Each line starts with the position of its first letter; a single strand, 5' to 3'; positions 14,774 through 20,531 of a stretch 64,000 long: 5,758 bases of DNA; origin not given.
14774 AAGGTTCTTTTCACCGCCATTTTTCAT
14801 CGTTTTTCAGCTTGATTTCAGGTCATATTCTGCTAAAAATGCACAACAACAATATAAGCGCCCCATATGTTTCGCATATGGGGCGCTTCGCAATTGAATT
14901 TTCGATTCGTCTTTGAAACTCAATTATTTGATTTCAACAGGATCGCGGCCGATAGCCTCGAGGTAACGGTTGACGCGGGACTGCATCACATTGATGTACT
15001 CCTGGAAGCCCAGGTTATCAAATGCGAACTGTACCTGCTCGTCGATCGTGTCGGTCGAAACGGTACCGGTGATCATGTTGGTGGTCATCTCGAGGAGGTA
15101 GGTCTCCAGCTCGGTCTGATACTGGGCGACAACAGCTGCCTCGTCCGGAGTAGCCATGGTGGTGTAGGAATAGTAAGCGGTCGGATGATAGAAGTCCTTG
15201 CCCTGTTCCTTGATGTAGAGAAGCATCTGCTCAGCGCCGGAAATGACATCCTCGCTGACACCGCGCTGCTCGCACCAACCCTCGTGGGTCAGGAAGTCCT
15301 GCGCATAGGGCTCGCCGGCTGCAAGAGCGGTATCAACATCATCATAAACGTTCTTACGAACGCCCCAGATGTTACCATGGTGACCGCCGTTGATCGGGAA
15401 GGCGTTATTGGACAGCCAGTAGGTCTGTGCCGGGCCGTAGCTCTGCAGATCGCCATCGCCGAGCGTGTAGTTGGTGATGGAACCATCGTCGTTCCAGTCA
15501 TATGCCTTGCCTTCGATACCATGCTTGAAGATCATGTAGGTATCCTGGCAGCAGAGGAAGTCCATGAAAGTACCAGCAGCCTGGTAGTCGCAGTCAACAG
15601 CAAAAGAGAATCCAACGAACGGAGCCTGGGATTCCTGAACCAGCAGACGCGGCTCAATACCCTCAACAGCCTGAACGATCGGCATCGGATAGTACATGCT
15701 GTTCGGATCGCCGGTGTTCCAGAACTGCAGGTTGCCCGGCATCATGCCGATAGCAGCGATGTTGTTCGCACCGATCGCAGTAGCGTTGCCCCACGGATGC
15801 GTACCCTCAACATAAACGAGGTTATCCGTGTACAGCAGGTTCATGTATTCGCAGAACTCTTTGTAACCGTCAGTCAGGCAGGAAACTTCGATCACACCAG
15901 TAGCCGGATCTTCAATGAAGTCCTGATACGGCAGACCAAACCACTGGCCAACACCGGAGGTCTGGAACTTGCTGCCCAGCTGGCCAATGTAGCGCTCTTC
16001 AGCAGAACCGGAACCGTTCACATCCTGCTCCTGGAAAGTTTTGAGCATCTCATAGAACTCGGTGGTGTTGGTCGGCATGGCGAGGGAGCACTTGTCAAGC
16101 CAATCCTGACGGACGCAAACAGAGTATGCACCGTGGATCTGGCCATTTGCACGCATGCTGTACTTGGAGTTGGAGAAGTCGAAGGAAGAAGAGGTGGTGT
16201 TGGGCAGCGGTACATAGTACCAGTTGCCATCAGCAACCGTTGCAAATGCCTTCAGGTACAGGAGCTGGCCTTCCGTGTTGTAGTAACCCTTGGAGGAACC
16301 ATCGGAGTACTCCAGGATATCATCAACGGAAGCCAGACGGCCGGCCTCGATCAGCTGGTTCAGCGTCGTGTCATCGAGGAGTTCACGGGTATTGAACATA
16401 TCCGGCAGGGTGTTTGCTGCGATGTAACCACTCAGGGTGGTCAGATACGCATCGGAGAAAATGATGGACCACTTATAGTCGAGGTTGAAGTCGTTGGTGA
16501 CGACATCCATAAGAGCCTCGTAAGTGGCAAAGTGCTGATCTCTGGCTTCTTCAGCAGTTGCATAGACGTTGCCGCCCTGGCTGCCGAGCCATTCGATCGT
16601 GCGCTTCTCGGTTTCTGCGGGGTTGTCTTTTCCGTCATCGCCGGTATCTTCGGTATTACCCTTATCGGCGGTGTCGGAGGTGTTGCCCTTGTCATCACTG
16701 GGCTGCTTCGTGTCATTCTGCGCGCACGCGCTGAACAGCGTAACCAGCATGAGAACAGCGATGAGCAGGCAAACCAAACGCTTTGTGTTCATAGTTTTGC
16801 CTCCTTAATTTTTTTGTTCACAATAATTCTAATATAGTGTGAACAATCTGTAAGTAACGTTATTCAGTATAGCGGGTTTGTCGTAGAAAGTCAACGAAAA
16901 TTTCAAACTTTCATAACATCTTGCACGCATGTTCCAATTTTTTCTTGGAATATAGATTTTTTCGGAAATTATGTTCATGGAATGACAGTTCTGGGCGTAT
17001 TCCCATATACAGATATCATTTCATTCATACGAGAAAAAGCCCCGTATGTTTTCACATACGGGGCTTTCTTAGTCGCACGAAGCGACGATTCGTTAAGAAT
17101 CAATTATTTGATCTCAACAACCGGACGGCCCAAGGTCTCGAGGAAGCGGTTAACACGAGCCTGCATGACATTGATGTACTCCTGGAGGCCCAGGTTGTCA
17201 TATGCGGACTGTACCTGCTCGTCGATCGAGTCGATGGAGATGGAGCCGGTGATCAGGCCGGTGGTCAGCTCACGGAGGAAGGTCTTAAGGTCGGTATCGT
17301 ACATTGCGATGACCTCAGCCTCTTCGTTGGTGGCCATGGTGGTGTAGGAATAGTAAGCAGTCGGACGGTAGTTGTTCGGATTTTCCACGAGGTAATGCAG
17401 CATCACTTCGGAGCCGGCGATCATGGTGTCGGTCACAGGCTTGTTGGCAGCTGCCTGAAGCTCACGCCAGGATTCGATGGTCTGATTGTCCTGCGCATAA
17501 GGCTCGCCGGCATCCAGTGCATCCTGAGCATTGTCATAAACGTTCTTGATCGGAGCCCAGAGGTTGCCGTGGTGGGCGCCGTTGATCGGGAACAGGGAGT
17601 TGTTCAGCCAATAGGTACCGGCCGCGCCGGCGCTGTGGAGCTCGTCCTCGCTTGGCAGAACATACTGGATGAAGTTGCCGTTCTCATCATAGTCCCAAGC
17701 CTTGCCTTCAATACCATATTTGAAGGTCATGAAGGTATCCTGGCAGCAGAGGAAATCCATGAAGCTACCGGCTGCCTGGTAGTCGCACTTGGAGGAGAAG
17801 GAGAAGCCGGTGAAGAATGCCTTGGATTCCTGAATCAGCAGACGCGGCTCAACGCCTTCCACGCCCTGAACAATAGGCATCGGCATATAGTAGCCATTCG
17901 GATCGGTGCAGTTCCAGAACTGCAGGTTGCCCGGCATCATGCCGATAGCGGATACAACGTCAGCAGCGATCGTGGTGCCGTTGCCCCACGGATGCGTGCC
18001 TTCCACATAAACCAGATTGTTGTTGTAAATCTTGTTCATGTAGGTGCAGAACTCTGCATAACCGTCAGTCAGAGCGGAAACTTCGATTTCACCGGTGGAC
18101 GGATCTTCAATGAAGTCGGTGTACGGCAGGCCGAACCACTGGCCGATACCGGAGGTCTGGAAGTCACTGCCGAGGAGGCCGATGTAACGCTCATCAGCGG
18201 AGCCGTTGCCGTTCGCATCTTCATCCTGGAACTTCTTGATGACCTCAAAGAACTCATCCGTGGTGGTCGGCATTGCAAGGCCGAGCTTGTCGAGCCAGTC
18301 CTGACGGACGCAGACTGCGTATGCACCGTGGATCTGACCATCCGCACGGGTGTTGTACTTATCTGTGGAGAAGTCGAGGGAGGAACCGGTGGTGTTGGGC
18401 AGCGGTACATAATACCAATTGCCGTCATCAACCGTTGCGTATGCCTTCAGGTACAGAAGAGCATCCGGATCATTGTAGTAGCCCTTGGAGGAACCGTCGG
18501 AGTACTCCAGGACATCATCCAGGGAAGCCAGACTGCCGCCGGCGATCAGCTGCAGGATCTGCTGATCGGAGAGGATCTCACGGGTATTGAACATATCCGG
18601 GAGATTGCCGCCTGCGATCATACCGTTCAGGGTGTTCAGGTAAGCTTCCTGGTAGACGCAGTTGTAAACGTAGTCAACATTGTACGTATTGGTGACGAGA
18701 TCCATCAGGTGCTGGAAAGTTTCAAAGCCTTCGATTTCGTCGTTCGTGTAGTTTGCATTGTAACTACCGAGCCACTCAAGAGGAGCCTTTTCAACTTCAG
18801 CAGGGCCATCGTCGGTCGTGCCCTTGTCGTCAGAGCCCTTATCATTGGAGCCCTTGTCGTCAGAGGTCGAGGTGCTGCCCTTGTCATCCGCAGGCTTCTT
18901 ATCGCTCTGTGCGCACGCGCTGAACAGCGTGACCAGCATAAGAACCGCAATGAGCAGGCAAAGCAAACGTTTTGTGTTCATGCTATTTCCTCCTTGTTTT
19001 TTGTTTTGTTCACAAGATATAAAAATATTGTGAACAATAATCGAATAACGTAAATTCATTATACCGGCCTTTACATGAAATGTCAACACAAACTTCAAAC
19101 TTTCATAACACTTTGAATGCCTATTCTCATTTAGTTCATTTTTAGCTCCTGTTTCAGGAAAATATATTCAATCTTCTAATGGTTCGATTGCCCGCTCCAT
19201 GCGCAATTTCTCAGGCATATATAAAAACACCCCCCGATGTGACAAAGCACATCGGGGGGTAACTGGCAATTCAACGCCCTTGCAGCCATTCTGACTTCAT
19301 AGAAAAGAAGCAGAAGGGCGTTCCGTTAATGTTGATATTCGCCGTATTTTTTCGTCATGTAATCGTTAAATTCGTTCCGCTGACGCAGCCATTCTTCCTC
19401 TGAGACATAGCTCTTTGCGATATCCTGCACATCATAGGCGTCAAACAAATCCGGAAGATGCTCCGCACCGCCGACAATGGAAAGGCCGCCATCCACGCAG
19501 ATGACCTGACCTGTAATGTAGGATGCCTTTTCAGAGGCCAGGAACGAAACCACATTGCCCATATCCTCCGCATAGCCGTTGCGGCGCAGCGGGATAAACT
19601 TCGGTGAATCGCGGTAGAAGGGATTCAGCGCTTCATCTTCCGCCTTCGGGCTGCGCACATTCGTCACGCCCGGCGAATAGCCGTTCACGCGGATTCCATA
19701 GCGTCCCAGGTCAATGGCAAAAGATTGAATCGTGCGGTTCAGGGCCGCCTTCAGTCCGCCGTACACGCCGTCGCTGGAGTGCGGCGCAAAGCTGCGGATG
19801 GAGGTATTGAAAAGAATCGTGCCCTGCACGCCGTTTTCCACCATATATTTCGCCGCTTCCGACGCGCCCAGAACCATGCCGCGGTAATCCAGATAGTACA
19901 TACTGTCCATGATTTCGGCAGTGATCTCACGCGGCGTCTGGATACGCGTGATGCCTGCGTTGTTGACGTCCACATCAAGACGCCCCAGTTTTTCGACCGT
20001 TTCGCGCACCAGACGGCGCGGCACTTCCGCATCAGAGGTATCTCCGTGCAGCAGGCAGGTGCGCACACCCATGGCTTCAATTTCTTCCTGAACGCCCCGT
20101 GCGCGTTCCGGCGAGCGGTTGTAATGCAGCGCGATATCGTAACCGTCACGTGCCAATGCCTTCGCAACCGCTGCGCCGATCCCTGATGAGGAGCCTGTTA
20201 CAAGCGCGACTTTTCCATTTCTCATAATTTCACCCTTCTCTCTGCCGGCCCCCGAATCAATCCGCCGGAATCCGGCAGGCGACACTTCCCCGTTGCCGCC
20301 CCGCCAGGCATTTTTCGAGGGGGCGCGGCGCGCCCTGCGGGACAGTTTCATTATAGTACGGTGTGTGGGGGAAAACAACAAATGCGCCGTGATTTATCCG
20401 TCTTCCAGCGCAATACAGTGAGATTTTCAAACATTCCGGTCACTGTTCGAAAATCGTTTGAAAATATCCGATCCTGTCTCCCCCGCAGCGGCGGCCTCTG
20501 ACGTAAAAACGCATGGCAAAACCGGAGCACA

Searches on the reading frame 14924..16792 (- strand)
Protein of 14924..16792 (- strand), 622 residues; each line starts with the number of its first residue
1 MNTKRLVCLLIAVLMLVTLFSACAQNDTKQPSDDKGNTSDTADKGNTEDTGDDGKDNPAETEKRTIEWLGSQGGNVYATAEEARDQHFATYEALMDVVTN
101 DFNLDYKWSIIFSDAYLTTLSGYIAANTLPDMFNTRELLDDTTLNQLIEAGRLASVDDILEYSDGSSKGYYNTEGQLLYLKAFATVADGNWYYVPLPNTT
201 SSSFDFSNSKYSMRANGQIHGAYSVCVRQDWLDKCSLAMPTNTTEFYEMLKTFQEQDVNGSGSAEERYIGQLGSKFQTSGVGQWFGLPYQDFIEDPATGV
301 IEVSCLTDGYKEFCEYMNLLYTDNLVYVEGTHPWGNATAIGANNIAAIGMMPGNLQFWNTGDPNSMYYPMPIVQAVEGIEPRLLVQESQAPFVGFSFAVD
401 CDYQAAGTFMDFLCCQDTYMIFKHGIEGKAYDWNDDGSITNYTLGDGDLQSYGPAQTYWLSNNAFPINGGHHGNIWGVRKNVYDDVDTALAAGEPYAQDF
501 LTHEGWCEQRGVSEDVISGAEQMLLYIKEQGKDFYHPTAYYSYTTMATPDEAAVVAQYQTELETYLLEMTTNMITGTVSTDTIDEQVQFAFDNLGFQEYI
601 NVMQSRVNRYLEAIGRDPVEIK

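Call 74: search_protein_families(library=pfam, proteins=[window:14924-16792:-], max_evalue=0.00001)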
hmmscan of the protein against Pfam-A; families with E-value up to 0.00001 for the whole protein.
window:14924-16792:- (622 aa): 0 families

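Call 85: search_protein_families(library=pfam, proteins=[window:14924-16792:-], max_evalue=0.05)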
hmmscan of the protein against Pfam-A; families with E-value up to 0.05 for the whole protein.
window:14924-16792:- (622 aa): 1 family
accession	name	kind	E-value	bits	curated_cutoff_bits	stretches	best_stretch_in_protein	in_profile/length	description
PF21678.4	Csf1_N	-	0.0093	13.7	98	1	189-254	1009-1077/1656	Csf1 N-terminal region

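Call 86: search_solved_structures(query=window:14924-16792:-, max_evalue=1)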
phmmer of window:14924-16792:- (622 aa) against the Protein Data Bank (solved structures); distinct sequences matched with E-value up to 1: 15.
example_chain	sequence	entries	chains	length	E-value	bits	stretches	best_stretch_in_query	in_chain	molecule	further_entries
3vlu_A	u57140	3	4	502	6.4e-11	44.5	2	226-266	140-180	AlgQ1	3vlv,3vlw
1y3n_A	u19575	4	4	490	1.2e-10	43.6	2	226-266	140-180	AlgQ1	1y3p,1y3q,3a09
1j1n_A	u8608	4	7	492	1.4e-08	36.8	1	225-266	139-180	AlgQ2 | Macromolecule-Binding Periplasmic Protein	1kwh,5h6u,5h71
4tqu_Q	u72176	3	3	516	1.6e-08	36.6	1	225-266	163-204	AlgQ2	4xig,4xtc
3omb_A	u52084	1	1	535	1.9e-08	36.3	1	223-432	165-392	Extracellular solute-binding protein, family 1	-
6jhx_A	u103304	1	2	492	7.9e-08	34.3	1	225-265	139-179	AlgQ2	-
6fth_A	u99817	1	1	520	1.4e-06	30.2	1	223-400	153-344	Extracellular solute-binding protein, family 1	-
5g5y_A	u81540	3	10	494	3.5e-06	28.8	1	181-343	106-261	ABC TRANSPORTER, SUBSTRATE-BINDING PROTEIN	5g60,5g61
5g5z_A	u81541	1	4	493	3.6e-06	28.8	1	181-343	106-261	ABC TRANSPORTER, SUBSTRATE-BINDING PROTEIN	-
5gx8_A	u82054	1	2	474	9.9e-06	27.3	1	145-266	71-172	Extracellular solute-binding protein family 1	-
5gub_A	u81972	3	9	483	1e-05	27.3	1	145-266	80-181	Extracellular solute-binding protein family 1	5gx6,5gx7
5xs8_A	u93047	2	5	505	1.1e-05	27.2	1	145-266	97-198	Extracellular solute-binding protein family 1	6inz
5g62_A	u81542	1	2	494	3.5e-05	25.5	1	181-343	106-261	ABC TRANSPORTER, SUBSTRATE-BINDING PROTEIN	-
4g68_B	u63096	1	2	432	0.047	15.2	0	103-160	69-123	ABC transporter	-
4g68_A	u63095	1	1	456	0.048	15.2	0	103-160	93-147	ABC transporter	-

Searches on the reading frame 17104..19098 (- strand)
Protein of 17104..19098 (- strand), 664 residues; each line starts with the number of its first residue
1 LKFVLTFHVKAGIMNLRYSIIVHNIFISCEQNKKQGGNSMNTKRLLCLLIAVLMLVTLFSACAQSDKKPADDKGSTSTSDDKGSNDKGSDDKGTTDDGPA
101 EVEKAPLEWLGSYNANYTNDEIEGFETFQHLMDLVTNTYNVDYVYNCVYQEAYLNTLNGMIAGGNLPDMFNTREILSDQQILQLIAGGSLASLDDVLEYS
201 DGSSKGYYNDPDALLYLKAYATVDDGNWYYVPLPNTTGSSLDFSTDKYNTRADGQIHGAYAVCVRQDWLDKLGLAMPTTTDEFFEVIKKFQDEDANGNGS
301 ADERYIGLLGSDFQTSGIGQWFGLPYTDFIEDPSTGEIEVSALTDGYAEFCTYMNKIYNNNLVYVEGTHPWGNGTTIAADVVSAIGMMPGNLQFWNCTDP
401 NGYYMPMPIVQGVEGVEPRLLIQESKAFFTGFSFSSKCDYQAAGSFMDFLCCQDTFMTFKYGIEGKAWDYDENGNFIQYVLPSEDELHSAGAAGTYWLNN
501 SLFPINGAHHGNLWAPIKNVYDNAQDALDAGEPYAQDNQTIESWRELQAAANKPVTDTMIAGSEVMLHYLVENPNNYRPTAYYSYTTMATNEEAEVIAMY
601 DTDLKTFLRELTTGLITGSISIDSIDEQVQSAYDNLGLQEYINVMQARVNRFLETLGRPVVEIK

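Call 74: search_protein_families(library=pfam, proteins=[window:17104-19098:-], max_evalue=0.00001)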
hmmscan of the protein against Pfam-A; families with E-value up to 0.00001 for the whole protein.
window:17104-19098:- (664 aa): 0 families

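Call 85: search_protein_families(library=pfam, proteins=[window:17104-19098:-], max_evalue=0.05)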
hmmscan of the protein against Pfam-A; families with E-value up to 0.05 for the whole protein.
window:17104-19098:- (664 aa): 1 family
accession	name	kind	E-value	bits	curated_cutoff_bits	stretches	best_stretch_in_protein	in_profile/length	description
PF25184.1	YxzE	-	0.034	15.6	40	0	46-96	4-58/65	YxzE-like putative bacteriocin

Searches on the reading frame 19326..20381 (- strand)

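Call 4: search_protein_families(library=pfam, proteins=[window:19326-20381:-], max_evalue=0.01)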
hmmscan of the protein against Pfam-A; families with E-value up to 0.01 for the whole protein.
window:19326-20381:- (351 aa): 5 families
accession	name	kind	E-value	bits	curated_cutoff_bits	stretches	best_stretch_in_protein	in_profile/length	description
PF13561.12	adh_short_C2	-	2e-48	165.5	27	1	65-301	5-236/236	Enoyl-(Acyl carrier protein) reductase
PF00106.31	adh_short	-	1e-37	129.9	26.6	1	57-245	1-187/195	short chain dehydrogenase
PF08659.16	KR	-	4.3e-06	27.2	22.6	1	59-162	3-109/180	KR domain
PF01370.27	Epimerase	-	0.00048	20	20.9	1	59-148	1-78/240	NAD dependent epimerase/dehydratase family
PF00291.31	PALP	-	0.0083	15.9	35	0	55-129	53-122/295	Pyridoxal-phosphate dependent enzyme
